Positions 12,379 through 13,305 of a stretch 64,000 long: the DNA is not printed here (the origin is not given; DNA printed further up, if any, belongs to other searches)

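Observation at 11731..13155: Xylose-isomerase-like TIM-barrel protein paired with a minimal ~208-aa radical SAM enzyme upstream of an OmpR/HK-htrA module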

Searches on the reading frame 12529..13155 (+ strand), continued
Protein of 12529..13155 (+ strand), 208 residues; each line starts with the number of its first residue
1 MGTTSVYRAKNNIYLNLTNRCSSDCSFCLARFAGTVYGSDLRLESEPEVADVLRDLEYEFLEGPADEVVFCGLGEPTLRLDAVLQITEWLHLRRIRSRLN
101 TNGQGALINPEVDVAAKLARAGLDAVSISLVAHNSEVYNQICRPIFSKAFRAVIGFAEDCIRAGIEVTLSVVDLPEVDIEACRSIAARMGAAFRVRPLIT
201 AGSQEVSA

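Call 57: search_protein_families(library=ncbifam, proteins=[L039:8001-8603:+, L050:5350-5955:+, L062:8001-8588:+, L056:8001-8603:+, L060:6291-6896:+, L067:3794-5167:+, L014:8001-8615:+, L050:6128-6991:+, L050:6998-8104:+, L048:8777-9766:+], max_evalue=1e-10)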
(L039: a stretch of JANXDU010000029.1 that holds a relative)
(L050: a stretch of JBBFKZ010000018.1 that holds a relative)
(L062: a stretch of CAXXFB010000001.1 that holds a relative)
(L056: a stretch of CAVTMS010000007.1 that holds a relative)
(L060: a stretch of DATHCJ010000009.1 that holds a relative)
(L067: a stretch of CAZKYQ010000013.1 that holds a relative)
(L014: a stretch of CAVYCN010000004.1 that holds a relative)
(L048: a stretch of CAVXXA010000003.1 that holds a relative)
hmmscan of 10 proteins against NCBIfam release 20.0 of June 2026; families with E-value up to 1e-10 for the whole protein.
L039:8001-8603:+ (200 aa): 6 families
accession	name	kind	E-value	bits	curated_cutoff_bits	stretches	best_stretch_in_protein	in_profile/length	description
TIGR04038.1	tatD_link_rSAM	subfamily_domain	9.8e-66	221.2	129.7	1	1-195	3-191/192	TatD family nuclease-associated radical SAM protein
TIGR04100.1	rSAM_pair_X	hypoth_equivalog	7.3e-54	182.3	262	1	2-195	4-196/197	TIGR04100 family radical SAM protein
TIGR04317.1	W_rSAM_matur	equivalog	3e-15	56.2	380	1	7-180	5-168/349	tungsten cofactor oxidoreductase radical SAM maturase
NF001199.0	PRK00164.2-1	equivalog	1.9e-13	50.3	231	1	7-188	13-180/308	GTP 3',8-cyclase MoaA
TIGR02668.1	moaA_archaeal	equivalog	4.9e-13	48.7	325.25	1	7-183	11-170/303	GTP 3',8-cyclase MoaA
TIGR02666.1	moaA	equivalog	2e-11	43.5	284.05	1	7-183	11-177/336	GTP 3',8-cyclase MoaA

L050:5350-5955:+ (201 aa): 6 families
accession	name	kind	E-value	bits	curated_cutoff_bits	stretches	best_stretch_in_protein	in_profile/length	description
TIGR04038.1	tatD_link_rSAM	subfamily_domain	3.6e-62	209.6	129.7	1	1-196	3-191/192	TatD family nuclease-associated radical SAM protein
TIGR04100.1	rSAM_pair_X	hypoth_equivalog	4.3e-50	170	262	1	2-196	4-196/197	TIGR04100 family radical SAM protein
TIGR04317.1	W_rSAM_matur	equivalog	3.5e-12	46.1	380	1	7-159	5-140/349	tungsten cofactor oxidoreductase radical SAM maturase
TIGR02668.1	moaA_archaeal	equivalog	5.2e-12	45.3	325.25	1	7-195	11-185/303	GTP 3',8-cyclase MoaA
TIGR02666.1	moaA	equivalog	1.1e-11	44.3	284.05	1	7-183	11-176/336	GTP 3',8-cyclase MoaA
NF001199.0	PRK00164.2-1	equivalog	1.3e-11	44.2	231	1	7-181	13-169/308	GTP 3',8-cyclase MoaA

L062:8001-8588:+ (195 aa): 4 families
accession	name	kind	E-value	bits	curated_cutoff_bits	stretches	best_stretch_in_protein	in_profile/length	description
TIGR04038.1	tatD_link_rSAM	subfamily_domain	2.1e-65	220.1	129.7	1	2-193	1-191/192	TatD family nuclease-associated radical SAM protein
TIGR04100.1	rSAM_pair_X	hypoth_equivalog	2.4e-65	219.8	262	1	2-193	1-196/197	TIGR04100 family radical SAM protein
TIGR04317.1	W_rSAM_matur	equivalog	1.3e-16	60.7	380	1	10-138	5-124/349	tungsten cofactor oxidoreductase radical SAM maturase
TIGR02668.1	moaA_archaeal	equivalog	8.3e-11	41.4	325.25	1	11-162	12-151/303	GTP 3',8-cyclase MoaA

L056:8001-8603:+ (200 aa): 7 families
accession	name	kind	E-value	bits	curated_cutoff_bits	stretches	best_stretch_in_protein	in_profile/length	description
TIGR04038.1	tatD_link_rSAM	subfamily_domain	1.2e-62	211.1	129.7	1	2-195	4-191/192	TatD family nuclease-associated radical SAM protein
TIGR04100.1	rSAM_pair_X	hypoth_equivalog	1.9e-46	158.1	262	1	1-195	3-196/197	TIGR04100 family radical SAM protein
TIGR04317.1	W_rSAM_matur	equivalog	3.2e-15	56.1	380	1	7-158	5-141/349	tungsten cofactor oxidoreductase radical SAM maturase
TIGR02668.1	moaA_archaeal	equivalog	7.5e-15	54.7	325.25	1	7-186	11-173/303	GTP 3',8-cyclase MoaA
NF001199.0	PRK00164.2-1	equivalog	1.2e-14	54.2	231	1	7-184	13-173/308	GTP 3',8-cyclase MoaA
NF045702.1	rSAM_GDGT_ether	equivalog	1.7e-13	50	450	1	10-164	90-233/486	tetraether lipid synthase Tes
TIGR02666.1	moaA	equivalog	4.9e-12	45.5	284.05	1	7-184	11-178/336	GTP 3',8-cyclase MoaA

L060:6291-6896:+ (201 aa): 5 families
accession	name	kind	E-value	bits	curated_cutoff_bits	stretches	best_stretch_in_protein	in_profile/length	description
TIGR04038.1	tatD_link_rSAM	subfamily_domain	1.9e-62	210.4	129.7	1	2-196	3-191/192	TatD family nuclease-associated radical SAM protein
TIGR04100.1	rSAM_pair_X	hypoth_equivalog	1.5e-48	165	262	1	2-196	3-196/197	TIGR04100 family radical SAM protein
TIGR04317.1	W_rSAM_matur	equivalog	9.2e-14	51.3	380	1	8-189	5-176/349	tungsten cofactor oxidoreductase radical SAM maturase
NF001199.0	PRK00164.2-1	equivalog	2e-13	50.1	231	1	9-178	14-166/308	GTP 3',8-cyclase MoaA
TIGR02668.1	moaA_archaeal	equivalog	2e-13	50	325.25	1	8-174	11-160/303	GTP 3',8-cyclase MoaA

L067:3794-5167:+ (457 aa): 9 families
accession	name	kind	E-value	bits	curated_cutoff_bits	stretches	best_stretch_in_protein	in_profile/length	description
TIGR00010.1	TIGR00010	subfamily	1.6e-75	253.8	206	1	4-253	1-252/253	YchF/TatD family DNA exonuclease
TIGR04038.1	tatD_link_rSAM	subfamily_domain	1.1e-66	224.4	129.7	1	261-453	1-191/192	TatD family nuclease-associated radical SAM protein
TIGR04100.1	rSAM_pair_X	hypoth_equivalog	1.2e-53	181.6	262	1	262-454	2-197/197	TIGR04100 family radical SAM protein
NF008075.0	PRK10812.1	equivalog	3e-48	164.3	438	1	4-256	3-258/265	metal-dependent hydrolase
NF007745.0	PRK10425.1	equivalog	1.3e-43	149.1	395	1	4-254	1-258/260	3'-5' ssDNA/RNA exonuclease TatD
NF008522.0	PRK11449.1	equivalog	1.6e-42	145.4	481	1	3-254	4-258/259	metal-dependent hydrolase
NF041926.1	QatD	equivalog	3.3e-24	85.3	230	1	6-245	1-233/239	Qat anti-phage system TatD family nuclease QatD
TIGR04317.1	W_rSAM_matur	equivalog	6.2e-13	48.6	380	1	268-410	4-135/349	tungsten cofactor oxidoreductase radical SAM maturase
TIGR02668.1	moaA_archaeal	equivalog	2.8e-12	46.3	325.25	1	268-430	10-159/303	GTP 3',8-cyclase MoaA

L014:8001-8615:+ (204 aa): 5 families
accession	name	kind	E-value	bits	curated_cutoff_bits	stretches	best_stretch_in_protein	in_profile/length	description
TIGR04038.1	tatD_link_rSAM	subfamily_domain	4.6e-47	160.3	129.7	1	4-198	1-191/192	TatD family nuclease-associated radical SAM protein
TIGR04100.1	rSAM_pair_X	hypoth_equivalog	2e-45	154.8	262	1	4-198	1-196/197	TIGR04100 family radical SAM protein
TIGR02668.1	moaA_archaeal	equivalog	1.6e-11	43.8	325.25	1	13-166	12-149/303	GTP 3',8-cyclase MoaA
TIGR04317.1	W_rSAM_matur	equivalog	1.7e-11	43.9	380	1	12-141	5-121/349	tungsten cofactor oxidoreductase radical SAM maturase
TIGR04055.1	rSAM_NirJ2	equivalog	8.4e-11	42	500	1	14-192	3-167/326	putative heme d1 biosynthesis radical SAM protein NirJ2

L050:6128-6991:+ (287 aa): 4 families
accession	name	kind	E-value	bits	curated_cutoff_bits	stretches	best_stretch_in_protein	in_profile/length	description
NF033668.1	rSAM_PA0069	hypoth_equivalog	6e-32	111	360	1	22-193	60-247/348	PA0069 family radical SAM protein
NF038135.1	rSAM_Rv2578c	equivalog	7.4e-29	100.8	430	1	17-257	58-314/317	Rv2578c family radical SAM protein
NF038136.1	rSAM_Rv_intein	exception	1.3e-25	90.3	700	1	60-259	370-573/574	intein-containing Rv2578c family radical SAM protein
TIGR04470.1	rSAM_mob_pairB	equivalog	1.3e-18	67.3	410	1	22-178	21-181/285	radical SAM mobile pair protein B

L050:6998-8104:+ (368 aa): 10 families
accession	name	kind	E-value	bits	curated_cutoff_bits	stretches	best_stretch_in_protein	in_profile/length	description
NF002292.0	PRK01216.1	equivalog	7.5e-95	317.9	339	1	7-357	2-344/351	DNA polymerase IV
NF002882.0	PRK03348.1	equivalog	7.3e-87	292.1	389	1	4-360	3-350/461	DNA polymerase IV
NF002677.0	PRK02406.1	equivalog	4.3e-82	276.1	256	1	3-359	3-350/357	DNA polymerase IV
NF010731.0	PRK14133.1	equivalog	4.4e-74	249.8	362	1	5-362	2-346/352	DNA polymerase IV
NF002883.0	PRK03352.1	equivalog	4.7e-71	239.8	330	1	4-352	3-342/347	DNA polymerase IV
NF002492.0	PRK01810.1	equivalog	8e-69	232.3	399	1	2-365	6-362/412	DNA polymerase IV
NF002848.0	PRK03103.1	subfamily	2.5e-66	223.8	381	1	5-362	3-360/410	DNA polymerase IV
NF002751.0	PRK02794.1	equivalog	7.7e-65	219.4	371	1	8-359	40-381/425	DNA polymerase IV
NF003015.0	PRK03858.1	subfamily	9.5e-60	202.7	367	1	7-362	8-353/399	DNA polymerase IV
NF002955.0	PRK03609.1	subfamily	1.6e-30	106.4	431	1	9-223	3-216/422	translesion error-prone DNA polymerase V subunit UmuC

L048:8777-9766:+ (329 aa): 1 family
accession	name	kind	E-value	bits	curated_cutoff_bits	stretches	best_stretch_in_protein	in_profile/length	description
TIGR00330.1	glpX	equivalog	9.8e-68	228.7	259.3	1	5-312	3-320/334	class II fructose-bisphosphatase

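Call 59: search_protein_families(library=pfam, proteins=[L039:6188-7858:-, L039:8622-9650:-, L040:7390-7947:+, L040:8623-9198:-, L043:6864-7697:+, L063:6790-7968:+, L069:7021-7869:+, L046:857-1420:+, L046:2124-2732:+, L057:8684-9388:+], max_evalue=0.001)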
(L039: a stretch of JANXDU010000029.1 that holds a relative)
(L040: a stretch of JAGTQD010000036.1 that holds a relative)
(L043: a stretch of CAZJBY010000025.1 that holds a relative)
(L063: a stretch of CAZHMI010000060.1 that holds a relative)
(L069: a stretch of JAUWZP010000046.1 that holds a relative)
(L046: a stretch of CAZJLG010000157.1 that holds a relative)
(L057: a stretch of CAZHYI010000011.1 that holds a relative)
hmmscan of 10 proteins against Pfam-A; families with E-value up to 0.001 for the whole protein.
L039:6188-7858:- (556 aa): 3 families
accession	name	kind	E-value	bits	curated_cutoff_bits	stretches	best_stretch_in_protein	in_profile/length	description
PF06418.20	CTP_synth_N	-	1.5e-123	411.8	26.1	1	18-282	1-265/265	CTP synthase N-terminus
PF00117.34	GATase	-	4e-34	118.4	22.8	1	317-542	2-189/190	Glutamine amidotransferase class-I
PF07722.19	Peptidase_C26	-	8e-07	29.5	20.5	1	380-525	95-219/219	Peptidase C26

L039:8622-9650:- (342 aa): 5 families
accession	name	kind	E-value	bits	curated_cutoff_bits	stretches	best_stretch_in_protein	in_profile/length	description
PF00107.32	ADH_zinc_N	-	3.9e-32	111.4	31.8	1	173-303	1-128/129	Zinc-binding dehydrogenase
PF08240.17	ADH_N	-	1.5e-25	89.8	23.5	1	24-125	2-98/104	Alcohol dehydrogenase GroES-like domain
PF16912.11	Glu_dehyd_C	-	5.7e-16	59.1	34.9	1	164-339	32-208/211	Glucose dehydrogenase C-terminus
PF13602.12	ADH_zinc_N_2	-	6.8e-12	46.9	27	1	206-338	1-132/134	Zinc-binding dehydrogenase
PF01262.27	AlaDh_PNT_C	-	0.00081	19.3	23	0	165-240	30-101/214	Alanine dehydrogenase/PNT, C-terminal domain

L040:7390-7947:+ (185 aa): 3 families
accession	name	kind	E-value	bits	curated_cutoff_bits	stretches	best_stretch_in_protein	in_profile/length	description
PF07690.21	MFS_1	-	3.6e-27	95.7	33.4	1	13-176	3-166/347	Major Facilitator Superfamily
PF05977.19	MFS_3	-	2.8e-07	29.8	27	1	15-173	19-181/524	Transmembrane secretion effector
PF13347.12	MFS_2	-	5.5e-05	22.3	27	1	6-160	223-386/427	MFS/sugar transport protein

L040:8623-9198:- (191 aa): 2 families
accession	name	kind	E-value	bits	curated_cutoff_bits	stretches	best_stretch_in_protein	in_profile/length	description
PF00352.27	TBP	-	1.6e-62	207.8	22.9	2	102-182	2-84/85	Transcription factor TFIID (or TATA-binding protein, TBP)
PF11858.14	DUF3378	-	1.1e-06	29.1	27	0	45-80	27-62/76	Domain of unknown function (DUF3378)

L043:6864-7697:+ (277 aa): 0 families

L063:6790-7968:+ (392 aa): 1 family
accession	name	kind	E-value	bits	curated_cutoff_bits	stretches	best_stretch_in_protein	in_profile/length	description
PF01208.23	URO-D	-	2.2e-19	70.1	23.9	1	114-386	76-344/346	Uroporphyrinogen decarboxylase (URO-D)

L069:7021-7869:+ (282 aa): 0 families

L046:857-1420:+ (187 aa): 0 families

L046:2124-2732:+ (202 aa): 0 families

L057:8684-9388:+ (234 aa): 5 families
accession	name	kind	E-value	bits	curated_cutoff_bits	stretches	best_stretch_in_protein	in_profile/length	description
PF00535.33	Glycos_transf_2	-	4.8e-23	82.4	23.3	1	8-127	1-127/168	Glycosyl transferase family 2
PF10111.15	Glyco_tranf_2_2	-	2.2e-14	54.1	27.3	2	8-101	1-101/276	Glycosyltransferase like family 2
PF13641.12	Glyco_tranf_2_3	-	1.8e-08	35.1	27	1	7-184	3-199/230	Glycosyltransferase like family 2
PF13506.12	Glyco_transf_21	-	8.7e-07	29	21.7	1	74-183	26-141/174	Glycosyl transferase family 21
PF13632.12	Glyco_trans_2_3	-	0.00016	22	27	1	82-195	2-123/198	Glycosyl transferase family group 2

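Call 60: search_protein_families(library=pfam, proteins=[L068:6401-7924:+, L083:6356-7768:+, L083:9100-10344:-, L086:7315-7863:+, L060:7210-8151:+, L060:5751-6191:-, L053:1789-2988:+, L056:5440-7605:+, L038:870-1565:-, L052:8863-9492:+], max_evalue=0.001)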
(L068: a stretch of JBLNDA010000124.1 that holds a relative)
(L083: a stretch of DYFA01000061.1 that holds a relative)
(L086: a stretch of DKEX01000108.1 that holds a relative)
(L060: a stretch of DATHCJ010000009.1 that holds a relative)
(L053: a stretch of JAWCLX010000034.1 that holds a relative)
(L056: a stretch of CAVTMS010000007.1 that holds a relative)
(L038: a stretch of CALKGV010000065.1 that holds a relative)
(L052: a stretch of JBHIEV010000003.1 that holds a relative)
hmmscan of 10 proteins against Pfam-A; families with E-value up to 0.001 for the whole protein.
L068:6401-7924:+ (507 aa): 0 families

L083:6356-7768:+ (470 aa): 3 families
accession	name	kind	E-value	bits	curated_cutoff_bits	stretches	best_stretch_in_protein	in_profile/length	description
PF03796.21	DnaB_C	-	2.4e-79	266.8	27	1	192-462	1-254/255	DnaB-like helicase C terminal domain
PF00772.26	DnaB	-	1.2e-15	57.9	23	1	18-114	3-101/103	DnaB-like helicase N terminal domain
PF13481.12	AAA_25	-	1.1e-09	38.6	27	1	207-385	29-190/195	AAA domain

L083:9100-10344:- (414 aa): 0 families

L086:7315-7863:+ (182 aa): 2 families
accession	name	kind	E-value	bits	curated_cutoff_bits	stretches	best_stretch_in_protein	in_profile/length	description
PF01850.27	PIN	-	3e-12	47.7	23.6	1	31-153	1-115/120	PIN domain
PF13470.12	PIN_3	-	0.00079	20.7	27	0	31-108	2-79/115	PIN domain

L060:7210-8151:+ (313 aa): 0 families

L060:5751-6191:- (146 aa): 0 families

L053:1789-2988:+ (399 aa): 2 families
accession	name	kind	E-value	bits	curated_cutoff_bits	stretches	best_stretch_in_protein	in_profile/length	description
PF13088.12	BNR_2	-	2.7e-12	47.1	31.4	1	117-324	78-273/277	BNR repeat-like domain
PF02012.26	BNR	-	7.3e-05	22.6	27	0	238-248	2-12/12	BNR/Asp-box repeat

L056:5440-7605:+ (721 aa): 2 families
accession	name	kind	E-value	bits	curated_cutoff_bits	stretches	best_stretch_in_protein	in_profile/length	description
PF05048.19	NosD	-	1.1e-25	90.8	23.6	3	289-437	50-212/212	Periplasmic copper-binding protein (NosD)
PF13229.12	Beta_helix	-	1.2e-22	80.6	25.9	3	142-270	24-153/158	Right handed beta helix region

L038:870-1565:- (231 aa): 2 families
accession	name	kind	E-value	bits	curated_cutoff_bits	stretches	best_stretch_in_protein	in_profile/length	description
PF00702.32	Hydrolase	-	4.6e-16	60.2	26.4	1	3-189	1-191/191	haloacid dehalogenase-like hydrolase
PF13419.12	HAD_2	-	1.6e-15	58.1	23.8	1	6-174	1-158/178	Haloacid dehalogenase-like hydrolase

L052:8863-9492:+ (209 aa): 1 family
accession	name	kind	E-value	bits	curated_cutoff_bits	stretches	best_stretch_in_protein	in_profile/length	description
PF14321.11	DUF4382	-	1.1e-18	68.2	25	1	65-188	1-119/136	Domain of unknown function (DUF4382)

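Call 63: search_protein_families(library=ncbifam, proteins=[L037:6494-7639:-, L004:4916-5857:-], max_evalue=0.00001)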
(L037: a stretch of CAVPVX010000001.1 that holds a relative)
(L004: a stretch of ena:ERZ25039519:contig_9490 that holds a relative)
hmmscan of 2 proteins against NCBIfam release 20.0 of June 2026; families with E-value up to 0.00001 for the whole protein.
L037:6494-7639:- (381 aa): 11 families
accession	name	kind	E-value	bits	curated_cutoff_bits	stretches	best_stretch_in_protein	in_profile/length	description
TIGR04337.1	AmmeMemoSam_rS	hypoth_equivalog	1.2e-96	323.7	220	1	46-374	4-330/349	AmmeMemoRadiSam system radical SAM enzyme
TIGR02493.1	PFLA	equivalog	1.4e-10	41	231.75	1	120-278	24-182/235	pyruvate formate-lyase-activating protein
TIGR02494.1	PFLE_PFLC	subfamily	2.4e-10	40.2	174.35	1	164-281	126-241/293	glycyl-radical enzyme activating protein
NF048010.1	SfplDhtActHpsHDes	equivalog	1.4e-09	37.2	430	1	167-280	137-250/298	(2S)-3-sulfopropanediol dehydratase activating enzyme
TIGR04041.1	activase_YjjW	hypoth_equivalog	7.7e-09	35.4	250.2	1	163-295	110-239/276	YjjW family glycine radical enzyme activase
NF008356.0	PRK11145.1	equivalog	9.1e-08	31.7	375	1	120-279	29-188/246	pyruvate formate lyase 1-activating protein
TIGR04003.1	rSAM_BssD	equivalog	2.2e-07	30.3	496.45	1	160-279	126-244/314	[benzylsuccinate synthase]-activating enzyme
NF033717.2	HPDL_rSAM_activ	equivalog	1.2e-06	28.1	420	1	125-280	88-249/311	4-hydroxyphenylacetate decarboxylase activase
TIGR04395.1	cutC_activ_rSAM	equivalog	2.7e-06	26.9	360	1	119-279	89-245/309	choline TMA-lyase-activating enzyme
NF033719.1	ind_deCO2_activ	equivalog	2.7e-06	26.9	425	1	128-279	99-245/302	indoleacetate decarboxylase activase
TIGR02495.1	NrdG2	equivalog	5.6e-06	25.8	131.15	0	114-279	19-180/193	anaerobic ribonucleoside-triphosphate reductase activating protein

L004:4916-5857:- (313 aa): 4 families
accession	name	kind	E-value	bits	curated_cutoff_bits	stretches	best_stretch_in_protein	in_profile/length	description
NF009321.0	PRK12676.1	equivalog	1e-21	77.2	264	1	10-143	13-140/264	bifunctional fructose-bisphosphatase/inositol-phosphate phosphatase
NF010678.0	PRK14076.1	equivalog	6.5e-15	55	493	1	9-218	10-225/570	bifunctional NADP phosphatase/NAD kinase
TIGR02067.1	his_9_HisN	equivalog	3e-10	40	275.15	1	44-144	39-132/252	histidinol-phosphatase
NF008027.1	PRK10757.1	equivalog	4.4e-07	29.1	332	1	38-219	37-207/267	inositol-1-monophosphatase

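Call 71: find_related_loci(query=A1, collection=viral_contigs, flank=6000)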
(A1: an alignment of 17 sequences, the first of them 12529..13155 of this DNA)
Query A1 (208 aa) in viral_contigs; peptide patterns used: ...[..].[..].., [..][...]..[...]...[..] (x = any residue, [..] = any of these).
25 stretches matched a pattern, but none encodes a relative of the query by tblastn (E <= 1e-3).

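Call 73: search_protein_families(library=padloc, proteins=[window:12529-13155:+, L067:3794-5167:+, L075:7226-8014:+], max_evalue=0.001)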
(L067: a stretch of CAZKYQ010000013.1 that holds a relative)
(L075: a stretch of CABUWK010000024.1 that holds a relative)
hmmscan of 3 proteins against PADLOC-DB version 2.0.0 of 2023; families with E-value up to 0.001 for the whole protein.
window:12529-13155:+ (208 aa): 2 families
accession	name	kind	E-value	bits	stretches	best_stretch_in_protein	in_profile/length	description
PDLC02904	pVip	-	8.6e-07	26.7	1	16-147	8-124/262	Viperins associated with kinases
PDLC02903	pVip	-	2.1e-06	25.4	1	13-146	2-116/257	Viperins not associated with kinases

L067:3794-5167:+ (457 aa): 3 families
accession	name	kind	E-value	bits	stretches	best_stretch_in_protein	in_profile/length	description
PDLC02215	QatD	-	4.6e-23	80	1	2-249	4-244/250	-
PDLC02903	pVip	-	2.9e-10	38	1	271-422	3-139/257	Viperins not associated with kinases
PDLC02904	pVip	-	3.7e-07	27.9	1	273-427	8-149/262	Viperins associated with kinases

L075:7226-8014:+ (262 aa): 1 family
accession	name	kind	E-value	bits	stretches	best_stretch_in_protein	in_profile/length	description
PDLC02215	QatD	-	2.8e-24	83.9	1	4-253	8-248/250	-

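Call 81: find_encoding_contigs(protein=P0065, flank=5000, max_places=2)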
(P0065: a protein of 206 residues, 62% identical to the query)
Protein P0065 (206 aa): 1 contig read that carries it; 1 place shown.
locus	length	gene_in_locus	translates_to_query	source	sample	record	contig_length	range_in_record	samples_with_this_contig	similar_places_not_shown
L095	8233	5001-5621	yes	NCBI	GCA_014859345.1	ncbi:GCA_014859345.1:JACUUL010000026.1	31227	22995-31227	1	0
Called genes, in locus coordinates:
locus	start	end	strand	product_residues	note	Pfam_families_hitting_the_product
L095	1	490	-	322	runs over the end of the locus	PF01073:3Beta_HSD, PF01370:Epimerase, PF02719:Polysacc_synt_2 (faint), PF04321:RmlD_sub_bind, PF07993:NAD_binding_4 (faint), PF16363:GDP_Man_Dehyd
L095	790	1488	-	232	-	PF04298:Zn_peptidase_2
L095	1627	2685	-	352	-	PF03706:LPG_synthase_TM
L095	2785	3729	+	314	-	PF01820:Dala_Dala_lig_N, PF02222:ATP-grasp (weak), PF02655:ATP-grasp_3 (weak), PF07478:Dala_Dala_lig_C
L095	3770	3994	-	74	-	-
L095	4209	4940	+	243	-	PF01261:AP_endonuc_2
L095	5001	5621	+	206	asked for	PF04055:Radical_SAM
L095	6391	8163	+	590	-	PF00672:HAMP, PF00512:HisKA, PF02518:HATPase_c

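Call 82: find_encoding_contigs(protein=P0061, flank=5000, max_places=2)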
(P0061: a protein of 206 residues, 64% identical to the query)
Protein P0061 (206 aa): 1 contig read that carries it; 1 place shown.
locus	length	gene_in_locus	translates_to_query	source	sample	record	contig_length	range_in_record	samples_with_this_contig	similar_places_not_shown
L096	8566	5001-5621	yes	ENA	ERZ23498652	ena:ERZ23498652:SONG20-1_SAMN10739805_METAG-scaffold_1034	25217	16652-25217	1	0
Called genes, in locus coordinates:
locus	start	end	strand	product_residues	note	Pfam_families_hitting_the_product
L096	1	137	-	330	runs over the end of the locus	PF01370:Epimerase, PF04321:RmlD_sub_bind, PF05368:NmrA (weak), PF16363:GDP_Man_Dehyd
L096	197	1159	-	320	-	PF01073:3Beta_HSD, PF01370:Epimerase, PF02719:Polysacc_synt_2 (weak), PF04321:RmlD_sub_bind, PF16363:GDP_Man_Dehyd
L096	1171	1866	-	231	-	PF04298:Zn_peptidase_2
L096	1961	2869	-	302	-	PF03706:LPG_synthase_TM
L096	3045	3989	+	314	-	PF01820:Dala_Dala_lig_N, PF07478:Dala_Dala_lig_C, PF13535:ATP-grasp_4 (faint)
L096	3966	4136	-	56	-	-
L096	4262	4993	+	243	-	PF01261:AP_endonuc_2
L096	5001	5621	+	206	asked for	PF04055:Radical_SAM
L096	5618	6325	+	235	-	PF00072:Response_reg, PF00486:Trans_reg_C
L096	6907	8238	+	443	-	PF00672:HAMP, PF00512:HisKA, PF02518:HATPase_c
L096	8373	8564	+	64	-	?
